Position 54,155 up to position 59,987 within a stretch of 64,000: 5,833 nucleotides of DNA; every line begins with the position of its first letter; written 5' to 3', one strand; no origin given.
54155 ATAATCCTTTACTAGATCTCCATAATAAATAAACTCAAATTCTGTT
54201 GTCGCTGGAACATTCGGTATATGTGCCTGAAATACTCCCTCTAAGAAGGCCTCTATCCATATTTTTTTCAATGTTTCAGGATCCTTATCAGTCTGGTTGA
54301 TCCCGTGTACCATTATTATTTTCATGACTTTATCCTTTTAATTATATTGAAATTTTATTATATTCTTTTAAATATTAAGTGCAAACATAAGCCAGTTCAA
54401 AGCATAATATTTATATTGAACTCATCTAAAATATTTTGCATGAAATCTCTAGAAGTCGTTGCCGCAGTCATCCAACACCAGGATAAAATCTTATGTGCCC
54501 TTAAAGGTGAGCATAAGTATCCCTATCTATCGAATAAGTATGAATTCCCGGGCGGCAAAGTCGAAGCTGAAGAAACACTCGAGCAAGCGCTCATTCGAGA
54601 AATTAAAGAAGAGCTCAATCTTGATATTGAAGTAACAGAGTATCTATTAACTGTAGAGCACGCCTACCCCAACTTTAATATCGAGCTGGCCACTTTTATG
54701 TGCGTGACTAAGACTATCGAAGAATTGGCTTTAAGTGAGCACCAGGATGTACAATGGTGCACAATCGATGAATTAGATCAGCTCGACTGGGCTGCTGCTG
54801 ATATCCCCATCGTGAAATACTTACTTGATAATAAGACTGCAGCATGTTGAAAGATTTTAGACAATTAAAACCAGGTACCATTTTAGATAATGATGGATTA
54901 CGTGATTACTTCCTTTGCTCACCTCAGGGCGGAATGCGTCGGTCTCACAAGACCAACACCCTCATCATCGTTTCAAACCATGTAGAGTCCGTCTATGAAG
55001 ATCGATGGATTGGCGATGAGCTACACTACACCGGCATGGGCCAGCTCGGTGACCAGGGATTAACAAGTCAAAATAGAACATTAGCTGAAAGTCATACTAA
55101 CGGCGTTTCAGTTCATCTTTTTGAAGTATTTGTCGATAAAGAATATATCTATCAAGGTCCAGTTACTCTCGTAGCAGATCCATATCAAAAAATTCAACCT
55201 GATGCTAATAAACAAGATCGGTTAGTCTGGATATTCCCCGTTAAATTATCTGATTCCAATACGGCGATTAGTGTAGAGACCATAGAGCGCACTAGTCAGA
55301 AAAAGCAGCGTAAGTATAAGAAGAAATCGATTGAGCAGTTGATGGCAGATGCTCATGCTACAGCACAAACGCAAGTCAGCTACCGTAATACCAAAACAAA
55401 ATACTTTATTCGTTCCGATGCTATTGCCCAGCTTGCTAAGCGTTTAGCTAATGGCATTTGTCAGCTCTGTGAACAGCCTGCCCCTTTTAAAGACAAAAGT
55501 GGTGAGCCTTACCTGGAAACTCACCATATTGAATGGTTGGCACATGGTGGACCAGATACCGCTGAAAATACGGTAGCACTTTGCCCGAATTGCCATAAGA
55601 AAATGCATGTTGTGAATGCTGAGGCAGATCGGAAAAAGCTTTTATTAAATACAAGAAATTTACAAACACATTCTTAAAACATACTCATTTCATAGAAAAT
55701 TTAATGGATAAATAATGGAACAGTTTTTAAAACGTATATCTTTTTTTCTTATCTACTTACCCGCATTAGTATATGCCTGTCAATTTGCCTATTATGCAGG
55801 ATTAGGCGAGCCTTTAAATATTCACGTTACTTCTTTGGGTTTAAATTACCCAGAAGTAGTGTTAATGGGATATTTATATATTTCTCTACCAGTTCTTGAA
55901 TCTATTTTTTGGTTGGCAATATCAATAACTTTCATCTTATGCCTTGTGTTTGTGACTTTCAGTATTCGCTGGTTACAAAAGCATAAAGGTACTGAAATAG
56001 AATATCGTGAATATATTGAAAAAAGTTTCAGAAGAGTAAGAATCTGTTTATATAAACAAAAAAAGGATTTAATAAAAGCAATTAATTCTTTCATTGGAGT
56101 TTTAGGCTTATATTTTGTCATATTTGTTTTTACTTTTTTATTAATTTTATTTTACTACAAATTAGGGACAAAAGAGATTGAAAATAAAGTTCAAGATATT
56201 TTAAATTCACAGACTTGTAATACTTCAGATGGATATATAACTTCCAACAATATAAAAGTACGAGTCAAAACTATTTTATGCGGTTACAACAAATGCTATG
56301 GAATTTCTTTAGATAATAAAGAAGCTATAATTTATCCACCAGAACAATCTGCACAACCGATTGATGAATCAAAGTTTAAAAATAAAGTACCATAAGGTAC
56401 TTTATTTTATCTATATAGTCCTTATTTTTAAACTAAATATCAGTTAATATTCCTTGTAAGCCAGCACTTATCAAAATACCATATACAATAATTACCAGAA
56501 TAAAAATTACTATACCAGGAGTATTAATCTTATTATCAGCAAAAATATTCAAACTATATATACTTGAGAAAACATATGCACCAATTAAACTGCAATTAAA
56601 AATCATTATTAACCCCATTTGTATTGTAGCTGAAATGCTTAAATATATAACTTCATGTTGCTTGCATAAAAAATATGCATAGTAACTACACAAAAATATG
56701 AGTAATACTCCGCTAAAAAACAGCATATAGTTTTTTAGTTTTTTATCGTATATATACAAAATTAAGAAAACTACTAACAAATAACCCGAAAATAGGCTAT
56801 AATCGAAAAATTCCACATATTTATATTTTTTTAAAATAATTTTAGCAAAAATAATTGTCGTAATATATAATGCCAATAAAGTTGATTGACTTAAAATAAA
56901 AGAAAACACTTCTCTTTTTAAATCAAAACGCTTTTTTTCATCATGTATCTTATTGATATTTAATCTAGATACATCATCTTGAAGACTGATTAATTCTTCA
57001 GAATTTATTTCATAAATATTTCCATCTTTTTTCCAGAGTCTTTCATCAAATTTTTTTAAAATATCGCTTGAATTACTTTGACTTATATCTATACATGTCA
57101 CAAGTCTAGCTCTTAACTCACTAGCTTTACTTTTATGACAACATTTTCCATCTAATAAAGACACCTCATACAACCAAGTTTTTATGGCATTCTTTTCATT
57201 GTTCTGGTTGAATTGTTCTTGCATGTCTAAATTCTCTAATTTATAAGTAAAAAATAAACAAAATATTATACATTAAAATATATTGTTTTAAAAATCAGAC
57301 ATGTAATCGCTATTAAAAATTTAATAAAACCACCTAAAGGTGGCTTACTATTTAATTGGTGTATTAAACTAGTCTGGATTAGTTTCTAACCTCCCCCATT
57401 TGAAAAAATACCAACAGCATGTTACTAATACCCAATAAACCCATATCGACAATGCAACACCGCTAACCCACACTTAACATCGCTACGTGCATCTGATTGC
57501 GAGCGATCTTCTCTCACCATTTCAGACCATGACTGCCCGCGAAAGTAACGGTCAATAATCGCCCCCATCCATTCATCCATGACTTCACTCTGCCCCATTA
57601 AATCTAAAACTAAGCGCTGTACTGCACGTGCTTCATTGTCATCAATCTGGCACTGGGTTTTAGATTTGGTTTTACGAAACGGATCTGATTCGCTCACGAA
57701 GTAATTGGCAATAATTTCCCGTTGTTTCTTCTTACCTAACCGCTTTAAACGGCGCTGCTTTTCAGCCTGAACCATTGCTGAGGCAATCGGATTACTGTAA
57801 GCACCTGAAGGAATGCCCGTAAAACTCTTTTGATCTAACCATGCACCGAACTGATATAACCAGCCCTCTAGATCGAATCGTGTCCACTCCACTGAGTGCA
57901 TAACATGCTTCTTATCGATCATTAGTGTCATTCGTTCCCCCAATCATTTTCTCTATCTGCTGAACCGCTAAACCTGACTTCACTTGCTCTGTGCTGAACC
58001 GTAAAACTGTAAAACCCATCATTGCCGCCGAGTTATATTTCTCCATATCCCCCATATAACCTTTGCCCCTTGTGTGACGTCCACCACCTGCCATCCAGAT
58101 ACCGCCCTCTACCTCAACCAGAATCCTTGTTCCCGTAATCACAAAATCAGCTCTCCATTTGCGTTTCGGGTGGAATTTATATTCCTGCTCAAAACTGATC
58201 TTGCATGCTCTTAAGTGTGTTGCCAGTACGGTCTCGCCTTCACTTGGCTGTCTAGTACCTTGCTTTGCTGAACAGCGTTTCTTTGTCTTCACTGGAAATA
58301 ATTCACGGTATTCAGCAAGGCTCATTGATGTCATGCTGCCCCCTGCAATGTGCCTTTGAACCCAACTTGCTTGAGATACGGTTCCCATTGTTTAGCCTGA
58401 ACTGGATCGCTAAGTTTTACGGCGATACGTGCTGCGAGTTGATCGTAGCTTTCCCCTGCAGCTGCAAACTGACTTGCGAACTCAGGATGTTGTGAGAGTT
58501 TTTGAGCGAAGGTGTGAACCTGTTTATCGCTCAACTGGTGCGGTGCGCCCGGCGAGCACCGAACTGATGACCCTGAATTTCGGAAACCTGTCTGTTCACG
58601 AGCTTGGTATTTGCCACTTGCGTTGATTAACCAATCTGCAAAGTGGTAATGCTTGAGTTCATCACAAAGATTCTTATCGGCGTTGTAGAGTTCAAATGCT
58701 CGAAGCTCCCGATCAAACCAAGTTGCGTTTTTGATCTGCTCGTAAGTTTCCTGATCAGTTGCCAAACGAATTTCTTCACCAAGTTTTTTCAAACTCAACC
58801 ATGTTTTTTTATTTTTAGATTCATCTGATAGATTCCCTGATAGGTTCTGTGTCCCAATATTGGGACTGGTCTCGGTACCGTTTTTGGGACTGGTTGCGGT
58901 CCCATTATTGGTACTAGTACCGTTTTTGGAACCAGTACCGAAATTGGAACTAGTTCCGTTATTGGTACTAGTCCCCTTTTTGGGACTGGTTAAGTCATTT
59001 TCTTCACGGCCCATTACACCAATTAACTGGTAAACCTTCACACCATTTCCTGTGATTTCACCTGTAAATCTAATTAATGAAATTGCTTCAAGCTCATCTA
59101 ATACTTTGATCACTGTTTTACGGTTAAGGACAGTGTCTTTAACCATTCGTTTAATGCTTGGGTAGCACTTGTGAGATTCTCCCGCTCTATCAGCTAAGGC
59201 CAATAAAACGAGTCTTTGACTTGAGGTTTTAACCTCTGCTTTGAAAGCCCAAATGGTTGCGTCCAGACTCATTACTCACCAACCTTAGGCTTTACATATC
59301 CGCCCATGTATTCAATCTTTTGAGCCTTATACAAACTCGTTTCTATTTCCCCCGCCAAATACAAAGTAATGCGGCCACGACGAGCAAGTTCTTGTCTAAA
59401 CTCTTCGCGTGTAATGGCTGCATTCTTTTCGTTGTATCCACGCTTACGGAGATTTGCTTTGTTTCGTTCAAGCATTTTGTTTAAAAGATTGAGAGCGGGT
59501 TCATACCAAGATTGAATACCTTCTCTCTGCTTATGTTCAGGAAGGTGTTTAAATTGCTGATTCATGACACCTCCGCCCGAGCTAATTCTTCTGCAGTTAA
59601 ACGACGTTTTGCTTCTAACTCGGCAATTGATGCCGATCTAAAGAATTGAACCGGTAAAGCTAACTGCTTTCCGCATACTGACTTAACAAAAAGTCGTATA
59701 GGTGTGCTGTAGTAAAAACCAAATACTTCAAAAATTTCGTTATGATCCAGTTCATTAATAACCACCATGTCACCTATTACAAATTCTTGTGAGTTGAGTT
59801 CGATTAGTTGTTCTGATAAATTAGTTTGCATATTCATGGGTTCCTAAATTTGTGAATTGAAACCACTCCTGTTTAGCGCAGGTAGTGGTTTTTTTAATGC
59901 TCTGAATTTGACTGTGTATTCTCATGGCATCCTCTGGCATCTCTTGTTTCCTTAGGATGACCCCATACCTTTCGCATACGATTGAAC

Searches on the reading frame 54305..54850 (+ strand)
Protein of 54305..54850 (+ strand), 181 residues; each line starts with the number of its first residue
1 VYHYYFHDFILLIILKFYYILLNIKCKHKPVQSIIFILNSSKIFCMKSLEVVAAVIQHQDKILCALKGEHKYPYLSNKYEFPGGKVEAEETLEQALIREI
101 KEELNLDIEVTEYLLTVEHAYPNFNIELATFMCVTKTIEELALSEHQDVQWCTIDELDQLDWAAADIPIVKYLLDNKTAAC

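Call 6: search_protein_families(library=pfam, proteins=[window:54305-54850:+], max_evalue=0.01)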
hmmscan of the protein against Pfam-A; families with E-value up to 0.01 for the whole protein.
window:54305-54850:+ (181 aa): 3 families
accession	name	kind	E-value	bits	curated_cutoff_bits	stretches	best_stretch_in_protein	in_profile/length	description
PF14815.12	NUDIX_4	-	5.7e-17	62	35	1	52-171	2-112/113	NUDIX domain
PF00293.34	NUDIX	-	1.2e-16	61.3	21.1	1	51-171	6-132/134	NUDIX domain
PF22327.2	Nudt16-like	-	0.00013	22.4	27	1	81-111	37-68/161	U8 snoRNA-decapping enzyme-like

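Call 15: search_protein_families(library=padloc, proteins=[window:54305-54850:+], max_evalue=0.01)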
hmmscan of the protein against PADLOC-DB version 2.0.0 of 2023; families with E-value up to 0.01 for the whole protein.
window:54305-54850:+ (181 aa): 1 family
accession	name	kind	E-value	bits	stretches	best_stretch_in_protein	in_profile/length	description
PDLC04899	PDC-S07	-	9.1e-48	159.3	1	45-176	2-131/135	-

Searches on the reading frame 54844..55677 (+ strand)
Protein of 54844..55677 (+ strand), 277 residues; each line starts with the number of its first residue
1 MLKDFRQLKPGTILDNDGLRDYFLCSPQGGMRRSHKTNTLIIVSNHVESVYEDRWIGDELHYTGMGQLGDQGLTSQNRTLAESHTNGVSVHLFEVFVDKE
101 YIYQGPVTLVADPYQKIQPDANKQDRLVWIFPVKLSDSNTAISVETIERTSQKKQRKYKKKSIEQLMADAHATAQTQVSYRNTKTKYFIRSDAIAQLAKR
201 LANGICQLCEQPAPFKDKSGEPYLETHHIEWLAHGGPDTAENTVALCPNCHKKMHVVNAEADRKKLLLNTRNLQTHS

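Call 6: search_protein_families(library=pfam, proteins=[window:54844-55677:+], max_evalue=0.01)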
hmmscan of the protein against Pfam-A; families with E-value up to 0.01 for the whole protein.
window:54844-55677:+ (277 aa): 5 families
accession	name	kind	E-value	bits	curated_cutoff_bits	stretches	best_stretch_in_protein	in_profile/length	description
PF01844.29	HNH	-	1.9e-10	41.1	21.4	1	206-255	1-45/47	HNH endonuclease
PF14279.12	HNH_5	-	0.00045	20.5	27.5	1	206-263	1-53/56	HNH endonuclease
PF02182.23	SAD_SRA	-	0.0013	19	30.7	1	27-105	29-119/148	SAD/SRA domain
PF23382.1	DUF7097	-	0.0017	18.7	27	1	197-260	70-141/175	Family of unknown function (DUF7097)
PF13391.12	HNH_2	-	0.0022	18.2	21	1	206-252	1-56/66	HNH endonuclease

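Call 15: search_protein_families(library=padloc, proteins=[window:54844-55677:+], max_evalue=0.01)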
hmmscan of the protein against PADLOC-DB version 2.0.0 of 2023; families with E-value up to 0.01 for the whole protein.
window:54844-55677:+ (277 aa): 4 families
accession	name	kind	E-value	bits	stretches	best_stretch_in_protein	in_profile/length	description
PDLC03656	mREase_IV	-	1.6e-18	65.4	1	182-269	183-271/277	Type IV methyl-directed restriction enzyme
PDLC03662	mREase_IV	-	2.5e-10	37.5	1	168-268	447-547/560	Type IV methyl-directed restriction enzyme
PDLC03514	REase_II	-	0.00094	16.5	1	177-267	256-353/386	Type II restriction enzyme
PDLC00642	ZorE2|ZorE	-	0.0076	13.7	1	175-253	185-257/283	HNH endonuclease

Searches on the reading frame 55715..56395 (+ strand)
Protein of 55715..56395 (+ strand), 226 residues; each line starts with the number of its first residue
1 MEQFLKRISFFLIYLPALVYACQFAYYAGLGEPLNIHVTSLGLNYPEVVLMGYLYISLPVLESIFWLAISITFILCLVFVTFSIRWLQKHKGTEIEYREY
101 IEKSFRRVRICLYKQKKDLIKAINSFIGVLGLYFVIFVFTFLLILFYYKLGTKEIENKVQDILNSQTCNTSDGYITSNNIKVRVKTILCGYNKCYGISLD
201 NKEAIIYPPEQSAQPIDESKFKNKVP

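Call 6: search_protein_families(library=pfam, proteins=[window:55715-56395:+], max_evalue=0.01)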
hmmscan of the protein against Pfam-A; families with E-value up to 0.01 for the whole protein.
window:55715-56395:+ (226 aa): 1 family
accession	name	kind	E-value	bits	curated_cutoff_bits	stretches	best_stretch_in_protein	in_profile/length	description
PF01080.22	Presenilin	-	0.00052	19.3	34.3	1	63-150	6-85/408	Presenilin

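Call 15: search_protein_families(library=padloc, proteins=[window:55715-56395:+], max_evalue=0.01)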
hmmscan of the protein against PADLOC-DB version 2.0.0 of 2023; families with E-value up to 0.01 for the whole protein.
window:55715-56395:+ (226 aa): 0 families

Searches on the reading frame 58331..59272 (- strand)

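Call 6: search_protein_families(library=pfam, proteins=[window:58331-59272:-], max_evalue=0.01)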
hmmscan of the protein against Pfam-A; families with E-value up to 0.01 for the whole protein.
window:58331-59272:- (313 aa): 1 family
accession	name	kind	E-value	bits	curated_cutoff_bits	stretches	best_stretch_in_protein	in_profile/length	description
PF13730.12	HTH_36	-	5.1e-11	42.6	25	1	16-66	4-54/55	Helix-turn-helix domain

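Call 60: search_protein_families(library=phrogs, proteins=[window:58331-59272:-], max_evalue=0.001)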
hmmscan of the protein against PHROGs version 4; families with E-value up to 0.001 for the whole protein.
window:58331-59272:- (313 aa): 14 families
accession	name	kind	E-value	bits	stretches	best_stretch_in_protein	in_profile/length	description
phrog_6643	-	DNA, RNA and nucleotide metabolism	8.3e-141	469.9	1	1-311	1-312/313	replication initiation protein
phrog_18003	-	unknown function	5.8e-88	295.3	1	135-313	62-240/240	-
phrog_21732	-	unknown function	4.4e-43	149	1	149-313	190-360/360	-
phrog_1032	-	DNA, RNA and nucleotide metabolism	6e-29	102.9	1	1-156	1-153/281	replication initiation protein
phrog_391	-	DNA, RNA and nucleotide metabolism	1.8e-13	51.8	1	1-150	1-162/298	replication initiation O-like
phrog_270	-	DNA, RNA and nucleotide metabolism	1.6e-12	48.5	1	5-141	35-152/383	replication initiation protein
phrog_11896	-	DNA, RNA and nucleotide metabolism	1.8e-11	45.4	1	1-158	3-160/225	primosomal protein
phrog_678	-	DNA, RNA and nucleotide metabolism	2.8e-09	38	1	8-183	66-240/346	replication initiation O-like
phrog_8540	-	DNA, RNA and nucleotide metabolism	1.5e-08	36.1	1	1-137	1-144/196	replication initiation O-like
phrog_186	-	DNA, RNA and nucleotide metabolism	7.7e-08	33.4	1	10-153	35-166/308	DnaD-like helicase loader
phrog_4617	-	DNA, RNA and nucleotide metabolism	3.4e-07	31.1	1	1-155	1-146/223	replication initiation protein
phrog_18020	-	DNA, RNA and nucleotide metabolism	1.9e-05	25.6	1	49-183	66-183/248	replication initiation O-like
phrog_345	-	DNA, RNA and nucleotide metabolism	0.00013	22.7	1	8-149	38-174/297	replication initiation O-like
phrog_8102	-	DNA, RNA and nucleotide metabolism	0.00043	20.4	0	16-111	33-134/337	replication initiation protein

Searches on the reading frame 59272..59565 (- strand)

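Call 60: search_protein_families(library=phrogs, proteins=[window:59272-59565:-], max_evalue=0.001)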
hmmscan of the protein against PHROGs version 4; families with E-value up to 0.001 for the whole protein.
window:59272-59565:- (97 aa): 1 family
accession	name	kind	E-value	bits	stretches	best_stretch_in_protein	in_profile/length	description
phrog_1659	-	unknown function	1e-42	145.2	1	2-97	1-96/98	-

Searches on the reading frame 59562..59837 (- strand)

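Call 60: search_protein_families(library=phrogs, proteins=[window:59562-59837:-], max_evalue=0.001)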
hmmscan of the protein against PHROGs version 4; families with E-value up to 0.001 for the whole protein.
window:59562-59837:- (91 aa): 1 family
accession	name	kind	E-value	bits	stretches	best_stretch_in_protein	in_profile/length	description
phrog_2265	-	unknown function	9.4e-30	103.9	1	2-91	1-91/91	-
